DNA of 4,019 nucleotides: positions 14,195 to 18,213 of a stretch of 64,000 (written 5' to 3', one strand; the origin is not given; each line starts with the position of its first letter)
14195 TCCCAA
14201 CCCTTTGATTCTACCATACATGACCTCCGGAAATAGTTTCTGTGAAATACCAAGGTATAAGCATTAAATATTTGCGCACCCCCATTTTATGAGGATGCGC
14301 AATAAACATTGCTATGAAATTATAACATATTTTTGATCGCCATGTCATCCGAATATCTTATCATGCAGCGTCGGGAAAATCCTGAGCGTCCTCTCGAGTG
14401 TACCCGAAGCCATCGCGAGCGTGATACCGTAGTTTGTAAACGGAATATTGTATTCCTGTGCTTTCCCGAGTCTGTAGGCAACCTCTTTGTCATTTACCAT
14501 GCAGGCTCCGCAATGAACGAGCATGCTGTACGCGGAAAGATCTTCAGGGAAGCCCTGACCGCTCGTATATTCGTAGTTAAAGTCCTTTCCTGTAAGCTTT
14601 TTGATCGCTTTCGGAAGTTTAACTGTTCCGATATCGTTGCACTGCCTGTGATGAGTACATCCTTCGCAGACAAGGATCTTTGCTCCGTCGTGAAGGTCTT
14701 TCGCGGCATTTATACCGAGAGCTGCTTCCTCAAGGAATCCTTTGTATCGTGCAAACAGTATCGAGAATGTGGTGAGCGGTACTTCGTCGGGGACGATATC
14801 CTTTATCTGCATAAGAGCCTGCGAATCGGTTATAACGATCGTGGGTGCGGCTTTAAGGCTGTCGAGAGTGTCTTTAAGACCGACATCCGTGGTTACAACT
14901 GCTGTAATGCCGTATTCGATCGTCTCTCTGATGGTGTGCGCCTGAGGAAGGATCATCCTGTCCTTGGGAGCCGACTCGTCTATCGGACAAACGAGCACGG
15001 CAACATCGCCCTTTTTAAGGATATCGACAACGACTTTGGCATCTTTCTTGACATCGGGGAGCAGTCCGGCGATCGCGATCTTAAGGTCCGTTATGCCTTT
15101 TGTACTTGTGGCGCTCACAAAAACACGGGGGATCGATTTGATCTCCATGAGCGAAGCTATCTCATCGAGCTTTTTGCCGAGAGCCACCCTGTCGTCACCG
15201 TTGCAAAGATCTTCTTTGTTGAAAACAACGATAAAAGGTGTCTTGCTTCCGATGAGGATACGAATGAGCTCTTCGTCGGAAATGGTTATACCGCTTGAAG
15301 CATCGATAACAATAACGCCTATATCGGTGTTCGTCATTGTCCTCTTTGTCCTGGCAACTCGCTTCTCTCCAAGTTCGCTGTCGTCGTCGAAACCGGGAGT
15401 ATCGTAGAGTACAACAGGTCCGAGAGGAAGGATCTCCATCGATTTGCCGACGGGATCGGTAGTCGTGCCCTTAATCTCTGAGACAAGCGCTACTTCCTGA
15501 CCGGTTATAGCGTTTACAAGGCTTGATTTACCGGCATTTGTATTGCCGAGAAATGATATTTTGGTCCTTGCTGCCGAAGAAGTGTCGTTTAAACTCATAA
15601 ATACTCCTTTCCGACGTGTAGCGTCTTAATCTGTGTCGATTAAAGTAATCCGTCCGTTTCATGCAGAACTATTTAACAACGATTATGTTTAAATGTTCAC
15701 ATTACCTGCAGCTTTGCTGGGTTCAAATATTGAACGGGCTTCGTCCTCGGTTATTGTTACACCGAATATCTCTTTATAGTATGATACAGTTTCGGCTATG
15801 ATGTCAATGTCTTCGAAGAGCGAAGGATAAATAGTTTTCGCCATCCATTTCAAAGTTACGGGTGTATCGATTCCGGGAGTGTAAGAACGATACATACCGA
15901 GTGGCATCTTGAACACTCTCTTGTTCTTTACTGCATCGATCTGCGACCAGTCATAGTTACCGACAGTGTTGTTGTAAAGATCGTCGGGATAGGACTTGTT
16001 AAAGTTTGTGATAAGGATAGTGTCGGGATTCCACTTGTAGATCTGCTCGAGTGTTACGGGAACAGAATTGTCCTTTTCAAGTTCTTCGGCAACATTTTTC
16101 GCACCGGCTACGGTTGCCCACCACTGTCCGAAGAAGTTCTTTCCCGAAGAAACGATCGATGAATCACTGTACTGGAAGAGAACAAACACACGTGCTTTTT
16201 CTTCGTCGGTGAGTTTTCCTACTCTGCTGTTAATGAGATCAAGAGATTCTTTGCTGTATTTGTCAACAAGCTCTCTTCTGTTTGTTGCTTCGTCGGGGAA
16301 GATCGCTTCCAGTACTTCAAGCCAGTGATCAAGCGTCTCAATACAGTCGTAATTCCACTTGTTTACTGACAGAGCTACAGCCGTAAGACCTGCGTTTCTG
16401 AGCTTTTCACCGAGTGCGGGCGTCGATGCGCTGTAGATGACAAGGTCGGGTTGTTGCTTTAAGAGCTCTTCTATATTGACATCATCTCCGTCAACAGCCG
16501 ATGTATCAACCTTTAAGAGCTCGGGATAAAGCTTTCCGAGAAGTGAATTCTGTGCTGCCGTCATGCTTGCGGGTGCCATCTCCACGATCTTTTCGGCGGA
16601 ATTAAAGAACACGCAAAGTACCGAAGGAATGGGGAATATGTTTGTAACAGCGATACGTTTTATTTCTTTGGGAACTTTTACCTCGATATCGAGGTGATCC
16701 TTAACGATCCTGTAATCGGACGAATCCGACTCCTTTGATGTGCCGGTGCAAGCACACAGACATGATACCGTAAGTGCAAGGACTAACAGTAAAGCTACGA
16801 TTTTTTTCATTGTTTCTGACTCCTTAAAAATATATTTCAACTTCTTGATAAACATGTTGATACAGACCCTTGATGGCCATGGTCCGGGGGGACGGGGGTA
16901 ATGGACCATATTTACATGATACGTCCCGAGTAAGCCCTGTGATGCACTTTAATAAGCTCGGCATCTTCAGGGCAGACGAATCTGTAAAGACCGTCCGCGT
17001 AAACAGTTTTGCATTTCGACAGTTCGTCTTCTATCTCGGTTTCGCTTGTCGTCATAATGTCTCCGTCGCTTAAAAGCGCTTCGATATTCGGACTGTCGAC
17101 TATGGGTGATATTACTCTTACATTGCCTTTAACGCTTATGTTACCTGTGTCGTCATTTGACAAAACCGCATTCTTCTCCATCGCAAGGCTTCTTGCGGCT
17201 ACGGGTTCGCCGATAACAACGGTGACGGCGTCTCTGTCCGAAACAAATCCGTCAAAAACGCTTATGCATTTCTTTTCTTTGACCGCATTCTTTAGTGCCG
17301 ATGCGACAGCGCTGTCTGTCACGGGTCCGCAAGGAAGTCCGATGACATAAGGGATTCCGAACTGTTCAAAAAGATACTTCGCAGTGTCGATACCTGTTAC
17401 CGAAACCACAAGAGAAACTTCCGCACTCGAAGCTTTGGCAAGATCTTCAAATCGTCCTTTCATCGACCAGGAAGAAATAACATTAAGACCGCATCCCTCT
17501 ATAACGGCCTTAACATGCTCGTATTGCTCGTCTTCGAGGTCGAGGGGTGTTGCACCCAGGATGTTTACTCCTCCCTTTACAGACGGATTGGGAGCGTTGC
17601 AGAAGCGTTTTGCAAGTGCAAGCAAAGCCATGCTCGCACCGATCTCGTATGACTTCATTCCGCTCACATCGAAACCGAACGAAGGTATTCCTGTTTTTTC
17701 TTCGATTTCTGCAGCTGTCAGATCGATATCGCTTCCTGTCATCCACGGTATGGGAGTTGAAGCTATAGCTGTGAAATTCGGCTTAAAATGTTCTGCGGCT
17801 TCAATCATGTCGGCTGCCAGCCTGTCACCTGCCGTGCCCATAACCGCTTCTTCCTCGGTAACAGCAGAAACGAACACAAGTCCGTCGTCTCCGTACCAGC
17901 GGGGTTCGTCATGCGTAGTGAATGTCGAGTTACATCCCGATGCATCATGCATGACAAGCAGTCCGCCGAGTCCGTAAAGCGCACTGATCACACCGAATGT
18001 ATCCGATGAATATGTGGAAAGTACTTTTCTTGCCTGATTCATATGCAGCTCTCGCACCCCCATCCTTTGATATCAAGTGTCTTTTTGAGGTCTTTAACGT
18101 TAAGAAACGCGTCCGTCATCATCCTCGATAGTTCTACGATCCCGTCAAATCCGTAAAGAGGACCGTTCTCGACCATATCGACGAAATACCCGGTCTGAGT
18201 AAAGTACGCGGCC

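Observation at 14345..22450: Orphan HydF maturase and a TM1266-type hydrogenase-system regulator bracket the nitrogenase-like/ABC cluster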

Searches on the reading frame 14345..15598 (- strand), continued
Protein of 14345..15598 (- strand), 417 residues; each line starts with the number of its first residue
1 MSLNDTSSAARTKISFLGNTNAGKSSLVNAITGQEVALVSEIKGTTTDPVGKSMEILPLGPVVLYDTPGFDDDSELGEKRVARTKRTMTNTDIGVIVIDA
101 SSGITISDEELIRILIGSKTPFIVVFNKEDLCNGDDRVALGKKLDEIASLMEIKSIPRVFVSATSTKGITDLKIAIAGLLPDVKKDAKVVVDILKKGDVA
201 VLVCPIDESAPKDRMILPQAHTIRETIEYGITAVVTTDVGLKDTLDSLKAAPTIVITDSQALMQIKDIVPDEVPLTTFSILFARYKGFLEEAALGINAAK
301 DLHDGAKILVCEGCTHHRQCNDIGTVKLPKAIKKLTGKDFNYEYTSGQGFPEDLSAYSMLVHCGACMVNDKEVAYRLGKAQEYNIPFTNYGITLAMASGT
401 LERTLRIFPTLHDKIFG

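Call 32: find_encoding_contigs(protein=P0199, flank=10000, max_places=1)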
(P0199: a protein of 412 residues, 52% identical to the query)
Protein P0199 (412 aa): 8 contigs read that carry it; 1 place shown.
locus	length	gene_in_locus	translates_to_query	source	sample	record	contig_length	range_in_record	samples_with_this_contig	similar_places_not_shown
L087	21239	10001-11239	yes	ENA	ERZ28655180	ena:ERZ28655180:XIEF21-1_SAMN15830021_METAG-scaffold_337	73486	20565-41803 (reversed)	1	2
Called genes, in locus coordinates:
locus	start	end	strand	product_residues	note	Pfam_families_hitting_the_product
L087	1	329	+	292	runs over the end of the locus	PF00528:BPD_transp_1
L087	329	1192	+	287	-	PF00528:BPD_transp_1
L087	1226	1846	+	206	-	PF04854:DUF624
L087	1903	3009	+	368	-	PF00005:ABC_tran, PF13304:AAA_21 (faint), PF17912:OB_MalK, PF08402:TOBE_2 (faint), PF03459:TOBE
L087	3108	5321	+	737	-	PF16875:Glyco_hydro_36N, PF02065:Melibiase, PF16874:Glyco_hydro_36C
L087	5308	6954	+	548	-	PF00251:Glyco_hydro_32N, PF08244:Glyco_hydro_32C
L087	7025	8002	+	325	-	PF00294:PfkB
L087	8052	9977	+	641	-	PF00128:Alpha-amylase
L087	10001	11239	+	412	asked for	PF00350:Dynamin_N (faint), PF01926:MMR_HSR1, PF02421:FeoB_N, PF03193:RsgA_GTPase (faint), PF00009:GTP_EFTU, PF18128:HydF_dimer, PF18133:HydF_tetramer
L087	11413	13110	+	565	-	PF00501:AMP-binding, PF23562:AMP-binding_C_3 (weak)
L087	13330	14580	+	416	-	PF06050:HGD-D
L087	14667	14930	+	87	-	PF11823:Se_S_carrier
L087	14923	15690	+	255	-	PF01869:BcrAD_BadFG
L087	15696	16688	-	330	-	PF14397:ATPgrasp_ST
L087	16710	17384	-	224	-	PF07685:GATase_3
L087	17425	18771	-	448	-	PF08245:Mur_ligase_M, PF08353:MurT_C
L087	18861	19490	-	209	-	PF05257:CHAP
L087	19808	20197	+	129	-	-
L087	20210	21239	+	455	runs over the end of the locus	PF01594:AI-2E_transport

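Call 33: find_encoding_contigs(protein=P0126, flank=10000, max_places=1)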
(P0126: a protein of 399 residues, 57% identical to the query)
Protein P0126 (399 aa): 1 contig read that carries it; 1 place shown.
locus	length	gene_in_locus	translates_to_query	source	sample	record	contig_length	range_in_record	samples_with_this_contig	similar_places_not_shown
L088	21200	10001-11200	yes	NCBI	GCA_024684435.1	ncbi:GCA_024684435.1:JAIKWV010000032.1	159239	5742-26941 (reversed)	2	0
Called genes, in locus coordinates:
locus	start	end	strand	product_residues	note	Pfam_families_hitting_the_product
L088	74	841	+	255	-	PF03309:Pan_kinase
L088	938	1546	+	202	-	PF12822:ECF_trnsprt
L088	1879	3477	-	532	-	PF09847:12TM_1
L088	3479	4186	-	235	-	PF00005:ABC_tran, PF13304:AAA_21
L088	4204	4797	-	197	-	PF00440:TetR_N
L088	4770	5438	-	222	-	-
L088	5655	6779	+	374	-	PF02065:Melibiase (weak), PF16499:Melibiase_2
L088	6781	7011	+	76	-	-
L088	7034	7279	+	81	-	PF21699:TM1266-like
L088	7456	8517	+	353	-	PF04055:Radical_SAM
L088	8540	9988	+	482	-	PF04055:Radical_SAM, PF06968:BATS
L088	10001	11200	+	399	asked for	PF01926:MMR_HSR1, PF02421:FeoB_N (weak), PF03193:RsgA_GTPase (faint), PF00350:Dynamin_N (faint), PF00009:GTP_EFTU, PF18128:HydF_dimer, PF18133:HydF_tetramer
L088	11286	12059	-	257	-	-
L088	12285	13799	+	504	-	PF01935:DUF87, PF05872:HerA_C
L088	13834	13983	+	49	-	-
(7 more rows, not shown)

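Call 34: find_encoding_contigs(protein=P0220, flank=10000, max_places=1)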
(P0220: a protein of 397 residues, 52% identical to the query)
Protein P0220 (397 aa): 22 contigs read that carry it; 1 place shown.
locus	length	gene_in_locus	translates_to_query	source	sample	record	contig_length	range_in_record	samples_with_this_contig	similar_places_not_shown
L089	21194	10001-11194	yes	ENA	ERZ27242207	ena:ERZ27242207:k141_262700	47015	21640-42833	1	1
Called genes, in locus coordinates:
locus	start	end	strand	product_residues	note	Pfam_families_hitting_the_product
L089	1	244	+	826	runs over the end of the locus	PF14501:HATPase_c_5 (faint), PF00512:HisKA, PF02518:HATPase_c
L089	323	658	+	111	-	PF04297:UPF0122, PF08281:Sigma70_r4_2, PF04545:Sigma70_r4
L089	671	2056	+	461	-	PF02881:SRP54_N, PF00448:SRP54, PF06414:Zeta_toxin (faint), PF02978:SRP_SPB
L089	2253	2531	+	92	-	-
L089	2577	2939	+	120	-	-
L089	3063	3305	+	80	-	PF00886:Ribosomal_S16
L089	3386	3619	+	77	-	PF13083:KH_KhpA-B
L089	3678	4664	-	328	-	-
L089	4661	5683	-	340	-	PF02517:Rce1-like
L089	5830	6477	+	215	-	PF00132:Hexapep, PF14602:Hexapep_2 (weak)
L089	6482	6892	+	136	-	-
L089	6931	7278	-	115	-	PF02452:PemK_toxin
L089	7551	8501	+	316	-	PF00056:Ldh_1_N, PF02866:Ldh_1_C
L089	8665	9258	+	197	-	-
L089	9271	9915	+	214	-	-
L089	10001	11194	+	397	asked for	PF01926:MMR_HSR1, PF02421:FeoB_N (weak), PF03193:RsgA_GTPase (faint), PF00350:Dynamin_N (faint), PF00009:GTP_EFTU, PF18128:HydF_dimer, PF18133:HydF_tetramer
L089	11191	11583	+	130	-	PF10990:DUF2809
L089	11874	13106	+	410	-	PF00764:Arginosuc_synth, PF20979:Arginosuc_syn_C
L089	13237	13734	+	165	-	-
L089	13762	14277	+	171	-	-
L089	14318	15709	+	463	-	PF00206:Lyase_1, PF14698:ASL_C2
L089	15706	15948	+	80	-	-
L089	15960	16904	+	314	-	PF01118:Semialdhyde_dh, PF22698:Semialdhyde_dhC_1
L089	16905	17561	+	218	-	-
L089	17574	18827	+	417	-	PF01960:ArgJ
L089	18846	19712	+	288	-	PF00696:AA_kinase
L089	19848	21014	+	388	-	PF00202:Aminotran_3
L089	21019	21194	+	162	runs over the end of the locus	PF04525:LOR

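Call 35: find_encoding_contigs(protein=P0197, flank=10000, max_places=1)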
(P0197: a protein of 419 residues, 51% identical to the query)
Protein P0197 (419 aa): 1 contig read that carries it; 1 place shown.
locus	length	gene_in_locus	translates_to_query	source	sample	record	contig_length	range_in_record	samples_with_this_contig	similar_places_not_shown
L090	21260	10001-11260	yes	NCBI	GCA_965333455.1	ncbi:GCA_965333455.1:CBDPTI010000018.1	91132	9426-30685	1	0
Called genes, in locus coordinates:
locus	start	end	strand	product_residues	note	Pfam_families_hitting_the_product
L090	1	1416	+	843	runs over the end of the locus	PF00148:Oxidored_nitro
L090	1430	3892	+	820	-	PF00708:Acylphosphatase, PF07503:zf-HYPF, PF01300:Sua5_yciO_yrdC, PF17788:HypF_C, PF22521:HypF_C_2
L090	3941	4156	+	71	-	PF01455:HupF_HypC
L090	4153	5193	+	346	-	PF01924:HypD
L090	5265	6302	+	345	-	PF00586:AIRS, PF02769:AIRS_C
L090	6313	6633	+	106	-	PF21699:TM1266-like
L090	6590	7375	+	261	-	PF10609:ParA (weak), PF00142:Fer4_NifH, PF01656:CbiA, PF13614:AAA_31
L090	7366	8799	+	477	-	PF00148:Oxidored_nitro (weak)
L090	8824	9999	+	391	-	PF00148:Oxidored_nitro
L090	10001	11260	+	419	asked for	PF00350:Dynamin_N (faint), PF01926:MMR_HSR1, PF02421:FeoB_N, PF03193:RsgA_GTPase (faint), PF00009:GTP_EFTU, PF18128:HydF_dimer, PF18133:HydF_tetramer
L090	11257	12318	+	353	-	PF04055:Radical_SAM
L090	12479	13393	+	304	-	PF00497:SBP_bac_3, PF10613:Lig_chan-Glu_bd (weak)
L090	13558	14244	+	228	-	PF00528:BPD_transp_1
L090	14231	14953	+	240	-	PF02463:SMC_N (weak), PF00005:ABC_tran, PF13304:AAA_21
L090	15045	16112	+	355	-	PF00155:Aminotran_1_2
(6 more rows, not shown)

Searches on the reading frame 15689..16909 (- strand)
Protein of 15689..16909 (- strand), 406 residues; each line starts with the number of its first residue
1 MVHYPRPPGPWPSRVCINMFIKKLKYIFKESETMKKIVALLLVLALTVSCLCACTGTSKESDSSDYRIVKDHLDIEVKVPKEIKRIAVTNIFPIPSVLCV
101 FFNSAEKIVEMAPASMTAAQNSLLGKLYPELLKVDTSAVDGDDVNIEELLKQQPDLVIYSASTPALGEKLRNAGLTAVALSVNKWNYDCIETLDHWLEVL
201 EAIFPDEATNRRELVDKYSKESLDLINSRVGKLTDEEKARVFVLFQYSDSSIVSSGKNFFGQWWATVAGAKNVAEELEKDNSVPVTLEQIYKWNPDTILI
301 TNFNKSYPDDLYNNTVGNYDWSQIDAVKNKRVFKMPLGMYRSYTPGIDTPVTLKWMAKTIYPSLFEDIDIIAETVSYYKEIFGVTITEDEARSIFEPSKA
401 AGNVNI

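Call 3: search_protein_families(library=ncbifam, proteins=[window:15689-16909:-], max_evalue=0.01)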
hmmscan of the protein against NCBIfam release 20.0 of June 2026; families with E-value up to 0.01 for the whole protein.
window:15689-16909:- (406 aa): 5 families
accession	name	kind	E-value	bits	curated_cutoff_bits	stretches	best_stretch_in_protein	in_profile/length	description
TIGR03659.1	IsdE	equivalog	4.1e-13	49.2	298.65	1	147-361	88-292/292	heme ABC transporter substrate-binding protein IsdE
TIGR04281.1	peripla_PGF_1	equivalog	2.5e-11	43.4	325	1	135-317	62-232/330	PGF-CTERM-anchored ABC transporter substrate-binding protein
NF008501.1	PRK11411.1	subfamily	0.00074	18.5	320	0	253-335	191-269/303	Fe(3+) dicitrate ABC transporter substrate-binding protein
NF049932.1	TranspRegBtr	equivalog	0.0016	17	900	1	274-345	440-511/531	bacillibactin transport transcriptional regulator Btr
NF008200.0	PRK10957.1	equivalog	0.002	17.2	205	0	251-301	87-132/330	Fe2+-enterobactin ABC transporter substrate-binding protein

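Call 4: search_protein_families(library=pfam, proteins=[window:15689-16909:-], max_evalue=0.01)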
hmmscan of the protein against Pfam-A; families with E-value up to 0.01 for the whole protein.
window:15689-16909:- (406 aa): 1 family
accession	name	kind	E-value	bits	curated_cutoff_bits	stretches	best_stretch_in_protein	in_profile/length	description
PF01497.23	Peripla_BP_2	-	6.9e-17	62.1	27.5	1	136-336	41-232/235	Periplasmic binding protein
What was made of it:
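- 15689..16810 (-): Substrate-binding lipoprotein (Peripla_BP_2, class III) of the importer. Its invariant lipobox cysteine is C54 of the longest ORF. PF01497 (call 4).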

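Call 28: search_solved_structures(query=window:15689-16789:-, max_evalue=0.01)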
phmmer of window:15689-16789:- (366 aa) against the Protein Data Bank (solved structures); distinct sequences matched with E-value up to 0.01: 11.
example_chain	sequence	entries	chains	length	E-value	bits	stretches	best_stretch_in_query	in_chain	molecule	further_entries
4ovk_A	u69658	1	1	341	1.6e-43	152.4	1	24-355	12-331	Periplasmic binding protein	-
3psa_A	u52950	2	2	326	6.3e-18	68.3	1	27-344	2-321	protein HI_1472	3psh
4ino_A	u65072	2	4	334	1.1e-10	44.5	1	89-348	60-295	Nickel (II) ABC transporter, periplasmic nickel-binding protein | Iron (III) ABC transporter, periplasmic iron-binding protein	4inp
4ls3_A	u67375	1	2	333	1.6e-10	43.9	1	102-348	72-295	Nickel (III) ABC transporter, periplasmic iron-bindin gprotein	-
4pag_A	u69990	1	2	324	5.5e-10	42.1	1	102-355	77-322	Periplasmic binding protein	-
2etv_A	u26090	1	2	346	1.5e-09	40.7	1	29-346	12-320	iron(III) ABC transporter, periplasmic iron-binding protein, putative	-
4mo9_A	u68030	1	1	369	4.9e-09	39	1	88-340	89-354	Periplasmic binding protein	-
4hn9_A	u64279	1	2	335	3e-08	36.4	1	207-344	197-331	Iron complex transport system substrate-binding protein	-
4m7o_A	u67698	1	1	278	3.8e-08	36.1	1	88-294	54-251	Iron-binding protein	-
5joq_A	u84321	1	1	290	1.3e-06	31.1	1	84-322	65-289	Lmo2184 protein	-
4ljs_A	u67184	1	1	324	0.00028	23.4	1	216-326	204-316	Periplasmic binding protein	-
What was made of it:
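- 15689..16810 (-): Best PDB relatives are 4ovk (1.6e-43), HI_1472 3psa (6e-18) and the Ni-binding protein 4ino (1e-10) (call 28).
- The binding protein is of the metal-chelate/oxyanion class, not the sulfonate class (calls 4, 28).
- Tried and rejected: PDB neighbours are mixed, namely the uncharacterised 4ovk, the molybdate/tungstate binder HI_1472 and Ni/Fe chelate binders (calls 3, 28).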

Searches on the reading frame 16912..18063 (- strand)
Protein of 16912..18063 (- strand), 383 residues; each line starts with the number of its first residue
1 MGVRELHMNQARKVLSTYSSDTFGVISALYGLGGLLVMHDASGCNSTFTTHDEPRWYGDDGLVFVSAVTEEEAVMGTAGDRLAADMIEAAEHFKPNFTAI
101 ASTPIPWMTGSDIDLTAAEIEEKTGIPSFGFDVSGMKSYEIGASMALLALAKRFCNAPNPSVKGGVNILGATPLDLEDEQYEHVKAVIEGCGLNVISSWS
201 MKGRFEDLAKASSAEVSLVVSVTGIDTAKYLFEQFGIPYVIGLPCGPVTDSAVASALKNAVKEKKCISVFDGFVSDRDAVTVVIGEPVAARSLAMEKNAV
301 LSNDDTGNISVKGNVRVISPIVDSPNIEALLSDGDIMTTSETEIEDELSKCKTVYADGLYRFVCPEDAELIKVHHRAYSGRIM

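Call 3: search_protein_families(library=ncbifam, proteins=[window:16912-18063:-], max_evalue=0.01)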
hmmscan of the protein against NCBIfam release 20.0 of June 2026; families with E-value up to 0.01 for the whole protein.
window:16912-18063:- (383 aa): 8 families
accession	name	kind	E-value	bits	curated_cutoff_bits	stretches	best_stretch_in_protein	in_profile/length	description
TIGR01283.1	nifE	equivalog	4e-14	52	505.1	1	64-240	92-273/459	nitrogenase iron-molybdenum cofactor biosynthesis protein NifE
NF011047.0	PRK14477.1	equivalog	1e-13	50.1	1229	1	64-250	83-268/917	bifunctional nitrogenase iron-molybdenum cofactor biosynthesis protein NifEN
TIGR01278.1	DPOR_BchB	equivalog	3.3e-12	46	490.35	1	73-279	63-272/512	ferredoxin:protochlorophyllide reductase (ATP-dependent) subunit B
NF002789.0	PRK02910.1-3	equivalog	1.3e-10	40.8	509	1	65-253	57-245/535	ferredoxin:protochlorophyllide reductase (ATP-dependent) subunit B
TIGR01282.1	nifD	equivalog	2.1e-09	36.6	653.55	1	62-240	100-282/466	nitrogenase molybdenum-iron protein alpha chain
TIGR01862.1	N2-ase-Ialpha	subfamily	3.5e-09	35.8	486.05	1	62-240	87-267/444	nitrogenase component I subunit alpha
TIGR03282.1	methan_mark_13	equivalog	0.00031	19.9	268.4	1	36-119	22-100/352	Ni-sirohydrochlorin a,c-diamide reductive cyclase catalytic subunit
NF052329.1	XyloArabinsidase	equivalog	0.0037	15.4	1050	1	220-326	297-406/750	beta-xylosidase/alpha-l-arabinosidase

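Call 4: search_protein_families(library=pfam, proteins=[window:16912-18063:-], max_evalue=0.01)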
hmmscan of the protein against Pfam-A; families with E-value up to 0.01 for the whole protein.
window:16912-18063:- (383 aa): 1 family
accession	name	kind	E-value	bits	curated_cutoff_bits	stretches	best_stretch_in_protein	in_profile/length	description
PF00148.24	Oxidored_nitro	-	5e-27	95.2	28.6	1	24-261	5-243/399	Nitrogenase component 1 type Oxidoreductase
